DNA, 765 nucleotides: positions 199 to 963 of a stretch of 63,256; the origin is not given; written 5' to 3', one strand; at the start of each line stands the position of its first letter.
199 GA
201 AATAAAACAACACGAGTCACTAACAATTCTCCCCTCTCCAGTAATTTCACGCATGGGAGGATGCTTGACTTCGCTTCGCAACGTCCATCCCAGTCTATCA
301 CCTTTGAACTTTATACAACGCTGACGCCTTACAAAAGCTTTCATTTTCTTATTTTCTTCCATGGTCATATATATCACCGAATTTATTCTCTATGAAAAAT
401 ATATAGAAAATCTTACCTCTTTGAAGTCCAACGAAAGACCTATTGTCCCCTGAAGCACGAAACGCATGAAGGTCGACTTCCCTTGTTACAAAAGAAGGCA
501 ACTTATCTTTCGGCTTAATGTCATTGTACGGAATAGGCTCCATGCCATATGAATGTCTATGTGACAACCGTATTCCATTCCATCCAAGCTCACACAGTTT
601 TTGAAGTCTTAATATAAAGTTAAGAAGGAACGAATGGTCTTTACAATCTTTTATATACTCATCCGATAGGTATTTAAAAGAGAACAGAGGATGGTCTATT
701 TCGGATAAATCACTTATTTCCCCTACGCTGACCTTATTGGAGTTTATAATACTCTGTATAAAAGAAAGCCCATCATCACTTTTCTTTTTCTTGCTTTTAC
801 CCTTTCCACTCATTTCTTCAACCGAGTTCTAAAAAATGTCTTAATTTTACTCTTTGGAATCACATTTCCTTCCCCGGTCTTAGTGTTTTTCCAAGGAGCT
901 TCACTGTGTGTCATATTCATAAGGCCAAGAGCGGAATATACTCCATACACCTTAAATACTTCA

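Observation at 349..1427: Panacea (DUF4065) antitoxin paired with an unassigned 154-aa partner, possibly a new toxin family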

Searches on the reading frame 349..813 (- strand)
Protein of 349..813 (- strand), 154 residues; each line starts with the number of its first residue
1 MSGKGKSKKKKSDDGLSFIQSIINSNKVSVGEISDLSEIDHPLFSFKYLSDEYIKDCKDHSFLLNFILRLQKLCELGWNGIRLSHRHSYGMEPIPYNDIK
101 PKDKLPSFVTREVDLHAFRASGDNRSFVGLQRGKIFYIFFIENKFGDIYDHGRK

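Call 3: search_protein_families(library=pfam, proteins=[window:349-813:-], max_evalue=1)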
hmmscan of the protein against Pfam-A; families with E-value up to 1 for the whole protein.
window:349-813:- (154 aa): 1 family
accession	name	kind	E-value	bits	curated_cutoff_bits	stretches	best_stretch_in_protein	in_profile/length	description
PF04370.17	DUF508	-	0.17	12.1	25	1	49-101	73-121/149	Domain of unknown function (DUF508)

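Call 5: search_protein_families(library=padloc, proteins=[window:349-813:-], max_evalue=1)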
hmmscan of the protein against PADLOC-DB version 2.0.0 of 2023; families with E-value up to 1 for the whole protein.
window:349-813:- (154 aa): 0 families
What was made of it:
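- Neither protein matches PADLOC (call 5).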

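Call 6: search_protein_families(library=ncbifam, proteins=[window:349-813:-], max_evalue=1)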
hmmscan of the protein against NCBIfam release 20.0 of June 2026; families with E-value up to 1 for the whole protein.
window:349-813:- (154 aa): 0 families

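Call 7: search_protein_families(library=phrogs, proteins=[window:349-813:-], max_evalue=1)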
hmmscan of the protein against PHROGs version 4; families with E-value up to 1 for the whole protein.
window:349-813:- (154 aa): 2 families
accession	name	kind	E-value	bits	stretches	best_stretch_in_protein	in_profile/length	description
phrog_8366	-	unknown function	4.3e-20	73.3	1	33-151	26-140/140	-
phrog_38450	-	unknown function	0.035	14.5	1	9-44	62-97/241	-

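Call 8: search_solved_structures(query=window:349-813:-, max_evalue=10, show_alignments=2)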
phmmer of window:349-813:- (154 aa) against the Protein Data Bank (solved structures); distinct sequences matched with E-value up to 10: 0.
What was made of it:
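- Tried and rejected: Pfam, NCBIfam, PADLOC and PDB sequence searches found nothing except the unannotated phrog_8366 (calls 3, 5-8).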

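Call 9: find_homologous_proteins(query=window:349-813:-, max_evalue=0.001)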
Query window:349-813:- (154 aa): 60 proteins with E <= 0.001 among 82 candidates.
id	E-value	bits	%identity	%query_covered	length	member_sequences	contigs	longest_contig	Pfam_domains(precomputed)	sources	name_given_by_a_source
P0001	1.2e-89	317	91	100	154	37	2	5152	-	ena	-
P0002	2.9e-88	312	91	92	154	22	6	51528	-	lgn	-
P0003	5.0e-82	292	86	99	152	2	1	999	-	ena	-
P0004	2.2e-81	290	87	91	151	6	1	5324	-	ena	-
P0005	5.1e-81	289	87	88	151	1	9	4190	-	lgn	-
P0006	2.7e-80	286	85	98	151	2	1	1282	-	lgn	-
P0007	4.2e-79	282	81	92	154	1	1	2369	-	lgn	-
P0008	5.6e-79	282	83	100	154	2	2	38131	-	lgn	-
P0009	5.9e-76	272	80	93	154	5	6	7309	-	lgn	-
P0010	9.3e-70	252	74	98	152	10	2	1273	-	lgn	-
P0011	1.3e-69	251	78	92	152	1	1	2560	-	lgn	-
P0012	2.3e-68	247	86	84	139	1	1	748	-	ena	-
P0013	7.4e-68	246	90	74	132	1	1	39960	-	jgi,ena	jgi:hypothetical protein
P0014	9.8e-55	203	64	91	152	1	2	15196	-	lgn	-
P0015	1.1e-54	203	64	90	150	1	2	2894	-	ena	-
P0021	1.1e-52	196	63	87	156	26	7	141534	-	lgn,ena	-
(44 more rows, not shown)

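Call 12: search_solved_structures(query=A1, max_evalue=10, show_alignments=3)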
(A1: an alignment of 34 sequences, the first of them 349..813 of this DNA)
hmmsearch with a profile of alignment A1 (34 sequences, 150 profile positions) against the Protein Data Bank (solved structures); distinct sequences matched with E-value up to 10: 5.
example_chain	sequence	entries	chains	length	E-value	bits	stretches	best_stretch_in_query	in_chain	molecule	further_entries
8wzb_D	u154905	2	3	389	0.097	15.9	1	9-86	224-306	Radial spoke head protein 3 homolog B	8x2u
9ns2_A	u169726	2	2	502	0.56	13.4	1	21-79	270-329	tRNA nucleotidyltransferase cca1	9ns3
6tnh_A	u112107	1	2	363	1.2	12.3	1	29-80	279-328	Adenylosuccinate synthetase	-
6fm1_A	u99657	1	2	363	1.2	12.3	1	29-80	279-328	Adenylosuccinate synthetase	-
6fko_A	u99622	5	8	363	1.2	12.3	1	29-80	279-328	Adenylosuccinate synthetase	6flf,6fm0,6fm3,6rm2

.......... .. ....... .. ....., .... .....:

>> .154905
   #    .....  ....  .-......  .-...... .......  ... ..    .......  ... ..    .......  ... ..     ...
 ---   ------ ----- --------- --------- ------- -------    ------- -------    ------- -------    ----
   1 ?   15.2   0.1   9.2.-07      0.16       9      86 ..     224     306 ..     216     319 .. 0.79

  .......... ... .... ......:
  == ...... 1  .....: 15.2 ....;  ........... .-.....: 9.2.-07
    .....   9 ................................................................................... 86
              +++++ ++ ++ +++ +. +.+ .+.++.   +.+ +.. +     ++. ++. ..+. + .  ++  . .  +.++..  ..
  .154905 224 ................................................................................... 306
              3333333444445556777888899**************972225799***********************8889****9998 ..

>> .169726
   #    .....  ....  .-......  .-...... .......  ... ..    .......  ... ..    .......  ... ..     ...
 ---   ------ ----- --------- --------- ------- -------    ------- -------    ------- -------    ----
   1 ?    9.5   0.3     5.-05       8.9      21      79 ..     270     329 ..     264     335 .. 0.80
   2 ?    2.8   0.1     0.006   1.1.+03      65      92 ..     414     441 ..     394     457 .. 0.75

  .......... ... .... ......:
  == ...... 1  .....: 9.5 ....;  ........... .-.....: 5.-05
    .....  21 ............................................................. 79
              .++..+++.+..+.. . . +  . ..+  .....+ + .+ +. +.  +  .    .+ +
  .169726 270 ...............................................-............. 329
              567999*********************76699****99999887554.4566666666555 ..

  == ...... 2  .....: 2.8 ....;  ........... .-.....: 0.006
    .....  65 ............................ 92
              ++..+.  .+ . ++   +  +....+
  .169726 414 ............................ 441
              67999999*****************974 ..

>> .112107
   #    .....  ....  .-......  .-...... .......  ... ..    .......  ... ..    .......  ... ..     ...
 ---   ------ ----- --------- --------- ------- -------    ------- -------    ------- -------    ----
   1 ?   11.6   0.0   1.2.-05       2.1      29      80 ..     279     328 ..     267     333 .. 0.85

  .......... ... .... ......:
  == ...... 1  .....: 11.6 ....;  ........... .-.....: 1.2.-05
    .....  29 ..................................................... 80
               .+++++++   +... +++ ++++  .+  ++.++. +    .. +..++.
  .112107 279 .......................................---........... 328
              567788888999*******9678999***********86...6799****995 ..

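Call 21: predict_structure(alignment_id=A1)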
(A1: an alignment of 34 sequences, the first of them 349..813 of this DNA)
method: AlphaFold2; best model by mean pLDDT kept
length: 154 residues; sequences in the alignment: 34
mean_pLDDT: 79.6   pTM: 0.68
mean pLDDT of the five models: 79.6, 78.7, 77.5, 76.6, 75.2
residues with pLDDT >= 90: 66; 70-90: 48; 50-70: 27; < 50: 13
segments of 3 or more residues with pLDDT < 50: 1-12
pLDDT, mean of each block of 10 residues (from residue 1): 45 53 58 65 91 81 90 92 91 92 90 87 85 91 90 62
secondary structure, 60 per line:
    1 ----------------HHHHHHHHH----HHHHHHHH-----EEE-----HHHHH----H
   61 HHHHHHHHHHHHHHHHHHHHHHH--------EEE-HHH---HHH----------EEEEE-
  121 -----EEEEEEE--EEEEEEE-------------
elements in order: H17-25 H30-37 E43-45 H51-55 H60-83 E92-94 E115-119 E126-132 E135-141
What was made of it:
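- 349..813 (-): panT: a 154-aa member of PanT cluster T1; a putative toxin with a predicted RelE/ParE-like fold behind a lysine-rich, low-confidence N-terminal extension of about 40 aa. The AF2 model has pLDDT 79.6, about 90 over the core at residues 41-150, with strands at 43-45, 92-94, 115-119, 126-132 and 135-141 and helices at 51-55 and 60-83 (call 21).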

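Call 25: fold_search(model_id=the predicted structure, library=pdb)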
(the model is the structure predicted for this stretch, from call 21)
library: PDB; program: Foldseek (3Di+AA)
matches with E <= 10: 141; with E <= 0.001: 0
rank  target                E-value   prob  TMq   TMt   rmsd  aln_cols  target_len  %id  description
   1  5ycl_B                1.8e-01  0.75  0.36  0.51   4.5       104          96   12  Crystal structure of HigBA complex from Shigella flexneri (released 2018-09-19)
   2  7awk                  2.1e-01  0.69  0.37  0.46   4.5       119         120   11  Crystal structure of the HigB1 toxin mutant K95A from Mycobacterium tuberculosis (Rv1955) (released 2021-11-24)
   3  8yxv_E                2.6e-01  0.66  0.37  0.60   5.1       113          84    9  Toxin-antitoxin complex from Streptococcus pneumoniae (released 2025-04-09)
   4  7v5y_E                3.2e-01  0.66  0.39  0.61   4.9       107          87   13  Crystal structure of hexameric complex of Sa2YoeB-Sa2YefM toxin-antitoxin from Staphylococcus aureus (released 2021-12-15)
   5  5ja9_D                3.4e-01  0.47  0.32  0.44   4.7       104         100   13  Crystal structure of the HigB2 toxin in complex with Nb6 (released 2017-04-05)
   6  7v6w_F                3.6e-01  0.75  0.41  0.65   4.6       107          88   12  Crystal structure of heterohexameric Sa2YoeB-Sa2YefM complex bound to 26bp-DNA (released 2021-12-15)
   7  2a6r_C                4.6e-01  0.38  0.34  0.55   5.3       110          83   11  Crystal structure of YoeB under PEG condition (released 2005-08-23)
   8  4lsy_A                5.0e-01  0.28  0.30  0.43   5.7       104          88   13  Crystal structure of copper-bound L66S mutant toxin from Helicobacter pylori (released 2014-02-05)
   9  6xrw_C                5.3e-01  0.25  0.30  0.44   6.5       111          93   13  Chromosomal ParDE TA system from P. aeruginosa (released 2021-07-28)
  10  7v6w_E                6.4e-01  0.47  0.38  0.60   5.1       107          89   13  Crystal structure of heterohexameric Sa2YoeB-Sa2YefM complex bound to 26bp-DNA (released 2021-12-15)
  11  6l8e_E                6.4e-01  0.38  0.35  0.55   4.8       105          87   11  Crystal structure of heterohexameric YoeB-YefM complex bound to 26bp-DNA (released 2020-09-02)
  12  4ltt                  6.4e-01  0.23  0.29  0.41   5.7       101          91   13  Crystal structure of native apo toxin from Helicobacter pylori (released 2014-02-05)
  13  1wmi_A                7.3e-01  0.30  0.34  0.51   4.5       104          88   10  Crystal structure of archaeal RelE-RelB complex from Pyrococcus horikoshii OT3 (released 2005-03-15)
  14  6gnf_C                7.3e-01  0.02  0.12  0.05  12.9       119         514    9  Granule Bound Starch Synthase from Cyanobacterium sp. CLg1 bound to acarbose and ADP (released 2018-07-25)
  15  7bwf_A                8.3e-01  0.25  0.33  0.52   5.1       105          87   14  YoeB-YefM complex from Staphylococcus aureus (released 2020-05-20)
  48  5cw7_F                3.7e+00  0.10  0.32  0.45   5.8       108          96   13  Crystal structure of the PaaA2-ParE2 antitoxin-toxin complex (released 2016-06-01)
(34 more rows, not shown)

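Call 26: fold_search(model_id=the predicted structure, library=viral)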
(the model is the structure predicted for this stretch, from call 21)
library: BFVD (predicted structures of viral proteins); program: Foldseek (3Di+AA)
matches with E <= 10: 142; with E <= 0.001: 0
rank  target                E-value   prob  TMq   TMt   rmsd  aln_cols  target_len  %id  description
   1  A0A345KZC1            6.7e-02  0.91  0.36  0.42   4.9        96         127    9  (no name in the UniProt tables at hand)
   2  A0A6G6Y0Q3            4.3e-01  0.07  0.19  0.19  17.8       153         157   12  (no name in the UniProt tables at hand)
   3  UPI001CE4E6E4         4.6e-01  0.06  0.16  0.07  12.8       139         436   12  (no name look-up for this kind of identifier)
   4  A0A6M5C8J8            6.8e-01  0.14  0.27  0.30   7.6       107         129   10  (no name in the UniProt tables at hand)
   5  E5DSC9                1.1e+00  0.28  0.32  0.38   3.9       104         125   12  Uncharacterized protein [Aeromonas phage 65]
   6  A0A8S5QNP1            1.1e+00  0.05  0.14  0.11   7.0        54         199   17  Large polyvalent protein-associated domain 3 [Siphoviridae sp. ctJ3t72]
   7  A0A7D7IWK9            1.2e+00  0.20  0.18  0.44   2.4        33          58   18  (no name in the UniProt tables at hand)
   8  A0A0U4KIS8            1.2e+00  0.11  0.26  0.25  14.0       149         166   13  (no name in the UniProt tables at hand)
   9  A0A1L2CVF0            1.2e+00  0.08  0.25  0.23  12.7       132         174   10  Uncharacterized protein [Pectobacterium phage vB_PcaM_CBB]
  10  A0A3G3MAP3            1.3e+00  0.15  0.26  0.39   6.0       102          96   10  Uncharacterized protein [Gordonia phage Octobien14]
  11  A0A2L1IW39            1.5e+00  0.14  0.27  0.31   7.1       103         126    8  Uncharacterized protein [Streptomyces phage BillNye]
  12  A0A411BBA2            1.5e+00  0.11  0.31  0.28  14.8       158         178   13  (no name in the UniProt tables at hand)
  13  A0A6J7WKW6            1.5e+00  0.07  0.14  0.27   2.2        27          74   18  Uncharacterized protein [uncultured Caudovirales phage]
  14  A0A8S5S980            1.6e+00  0.14  0.32  0.38   9.4       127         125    9  Uncharacterized protein [Phage sp. ctGns7]
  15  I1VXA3                1.6e+00  0.04  0.17  0.07  13.1        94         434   16  (no name in the UniProt tables at hand)
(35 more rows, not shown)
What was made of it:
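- Tried and rejected: It returned nothing informative (call 26).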

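Call 27: search_protein_representatives(alignment_id=A1)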
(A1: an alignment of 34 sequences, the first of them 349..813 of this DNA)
Query: 34 sequences, 150 profile positions. Proteins with E-value up to 0.001 (for the whole library): 851; up to 1e-10: 385; up to 1e-30: 40. The best 150 are listed.
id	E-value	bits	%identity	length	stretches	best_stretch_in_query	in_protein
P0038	2.3e-58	212.7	-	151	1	1-150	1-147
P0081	3.1e-54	199.3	-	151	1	4-150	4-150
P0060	7.8e-47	175.3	-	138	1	19-150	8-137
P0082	2.8e-46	173.5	-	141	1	11-150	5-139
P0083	3.2e-43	163.6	-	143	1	12-150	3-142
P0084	3.9e-42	160.1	-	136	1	34-150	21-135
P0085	4.8e-42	159.7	-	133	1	36-150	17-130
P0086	1.1e-40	155.3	-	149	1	23-150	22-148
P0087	5.5e-40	153.1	-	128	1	1-130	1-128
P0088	6.4e-40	152.9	-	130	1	25-150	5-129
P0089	9.6e-40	152.3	-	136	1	14-150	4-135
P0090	1.6e-39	151.5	-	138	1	30-150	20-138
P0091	2.4e-39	151.0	-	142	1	21-150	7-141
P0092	3.0e-39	150.7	-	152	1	3-150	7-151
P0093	5.8e-39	149.7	-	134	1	35-150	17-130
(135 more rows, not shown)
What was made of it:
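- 349..813 (-): The exhaustive profile search found 851 representative clusters (call 27).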

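Call 31: search_protein_families(library=pfam, alignment_id=A2, max_evalue=1)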
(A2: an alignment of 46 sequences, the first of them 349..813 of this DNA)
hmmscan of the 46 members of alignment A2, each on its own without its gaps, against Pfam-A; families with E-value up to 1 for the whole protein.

A. member 1, window:349-813:- (154 aa): 1 family
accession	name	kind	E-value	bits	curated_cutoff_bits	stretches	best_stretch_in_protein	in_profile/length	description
PF04370.17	DUF508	-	0.17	12.1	25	1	49-101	73-121/149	Domain of unknown function (DUF508)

B. families by the number of members that match (of 46 scanned): 9 families
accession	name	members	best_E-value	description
PF24464.1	Ig_F54D1_6_2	1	0.028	F54D1.6, Ig-like domain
PF19073.5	DUF5769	1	0.036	Family of unknown function (DUF5769)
PF07447.17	Matrix_Filo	1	0.063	Matrix protein VP40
PF07247.17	AATase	1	0.075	Alcohol acetyltransferase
PF01954.22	AF2212-like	1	0.11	AF2212-like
PF04370.17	DUF508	1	0.17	Domain of unknown function (DUF508)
PF18716.7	VATC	1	0.17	Vms1-associating treble clef domain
PF20607.3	DUF6800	1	0.18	Family of unknown function (DUF6800)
PF21462.3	PsaS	1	0.21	Ph 6 antigen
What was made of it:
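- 349..813 (-): No curated family matches (calls 3, 5, 6, 8, 31).
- On RelE/ParE toxin superfamily: None of 46 diverse members hits any such family at E<=1 (call 31).
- No curated toxin family matches (calls 3, 5, 6, 31).
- Tried and rejected: No family recurred (call 31).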

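Call 33: find_related_loci(query=A1, collection=genome_contigs, flank=3000)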
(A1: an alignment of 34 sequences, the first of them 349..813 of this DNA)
Query A1 (154 aa) in genome_contigs; peptide patterns used: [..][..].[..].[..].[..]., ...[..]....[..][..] (x = any residue, [..] = any of these).
109 stretches matched a pattern; 72 encode a relative of the query (tblastn E <= 1e-3); 72 distinct loci.
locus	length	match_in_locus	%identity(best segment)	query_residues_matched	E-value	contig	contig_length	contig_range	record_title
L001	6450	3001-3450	61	3-151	9e-59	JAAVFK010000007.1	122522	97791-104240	MAG: Bacteroidales bacterium isolate Mgla_MAG_1-bin_16 c_000000023064, whole genome shotgun sequence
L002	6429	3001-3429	58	9-151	2e-54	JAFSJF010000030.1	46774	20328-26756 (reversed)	MAG: Bacteroidales bacterium isolate RGIG3192 Goat_Reticulum-1__c148684, whole genome shotgun sequence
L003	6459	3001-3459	55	1-151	2e-51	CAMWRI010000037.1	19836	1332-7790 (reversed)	MAG TPA_asm: uncultured Porphyromonadaceae bacterium isolate SRR14411253_bin.15_metawrap_v1.3_MAG genome assembly, conti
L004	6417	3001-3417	58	13-151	4e-51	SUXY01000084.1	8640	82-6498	MAG: Bacteroides sp. isolate SIG136 NODE_1631_length_8640_cov_6.472615, whole genome shotgun sequence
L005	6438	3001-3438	54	6-151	2e-51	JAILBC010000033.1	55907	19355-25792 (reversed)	MAG: Bacteroidales bacterium isolate RUI549 k141_1200249_flag=0_multi=59.7468_len=55907, whole genome shotgun sequence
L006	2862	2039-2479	55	1-151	7e-51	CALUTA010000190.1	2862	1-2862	MAG: Candidatus Gastranaerophilales bacterium isolate BRZ_IV__bin51 genome assembly, contig: BRZ_IV__NODE_31735_length_2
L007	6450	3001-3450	53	2-151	1e-50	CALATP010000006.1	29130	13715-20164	MAG TPA_asm: uncultured Porphyromonadaceae bacterium isolate SRR6425810_bin.76_CONCOCT_v1.1_MAG genome assembly, contig:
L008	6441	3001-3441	58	6-154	1e-50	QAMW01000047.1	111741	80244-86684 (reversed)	MAG: Bacteroidales bacterium isolate CIM:MAG 858 contig_127, whole genome shotgun sequence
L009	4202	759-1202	55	5-154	1e-47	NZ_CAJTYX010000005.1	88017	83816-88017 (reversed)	MAG: uncultured Muribaculum sp. isolate MGBC123065, whole genome shotgun sequence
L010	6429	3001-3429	54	12-152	7e-45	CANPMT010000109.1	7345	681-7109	MAG TPA_asm: uncultured Porphyromonadaceae bacterium isolate SRR15730522_bin.17_metawrap_v1.3_MAG genome assembly, conti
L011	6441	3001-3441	49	7-154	5e-44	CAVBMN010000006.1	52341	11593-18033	bacterium isolate H07624-L1_cleanbin_000045 genome assembly, contig: Spades_H07624-L1_contig_251, whole genome shotgun s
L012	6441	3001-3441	47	7-154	2e-43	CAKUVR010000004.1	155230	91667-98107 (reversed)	MAG: uncultured Bacteroidales bacterium isolate REFINED_METABAT215_TOP10_CONTIGS_1500_ASSEMBLY_K77_MERGED__Hadza_MoBio_C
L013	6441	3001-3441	52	8-152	4e-43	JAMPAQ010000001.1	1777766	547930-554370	MAG: Pseudoflavonifractor sp. isolate NALB_7813_11 Scaffold_#1__SCF_001__1775681_bp, whole genome shotgun sequence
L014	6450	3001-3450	49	1-151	6e-43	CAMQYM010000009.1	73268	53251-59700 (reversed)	MAG TPA_asm: uncultured Porphyromonadaceae bacterium isolate ERR8099099_bin.27_metawrap_v1.3_MAG genome assembly, contig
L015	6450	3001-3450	51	1-151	3e-42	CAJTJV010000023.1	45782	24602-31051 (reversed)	MAG TPA_asm: uncultured Muribaculaceae bacterium isolate MGBC103062 genome assembly, contig: MGBC103062.23, whole genome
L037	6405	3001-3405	45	21-151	3e-33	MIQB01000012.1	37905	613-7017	Tannerella sp. oral taxon 808 isolate cell103 Ga0078789_1012, whole genome shotgun sequence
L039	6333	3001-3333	51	41-151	1e-32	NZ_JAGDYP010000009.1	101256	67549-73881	Capnocytophaga bilenii strain Marseille-Q4570 NODE_9_length_101256_cov_30.855403, whole genome shotgun sequence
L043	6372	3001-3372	45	23-151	3e-31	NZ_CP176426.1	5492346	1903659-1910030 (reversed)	Flavobacterium sp. PS2 chromosome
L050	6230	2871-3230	46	27-152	7e-30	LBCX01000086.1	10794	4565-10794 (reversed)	Bacteroidales bacterium Barb4 Barb4_contig_93, whole genome shotgun sequence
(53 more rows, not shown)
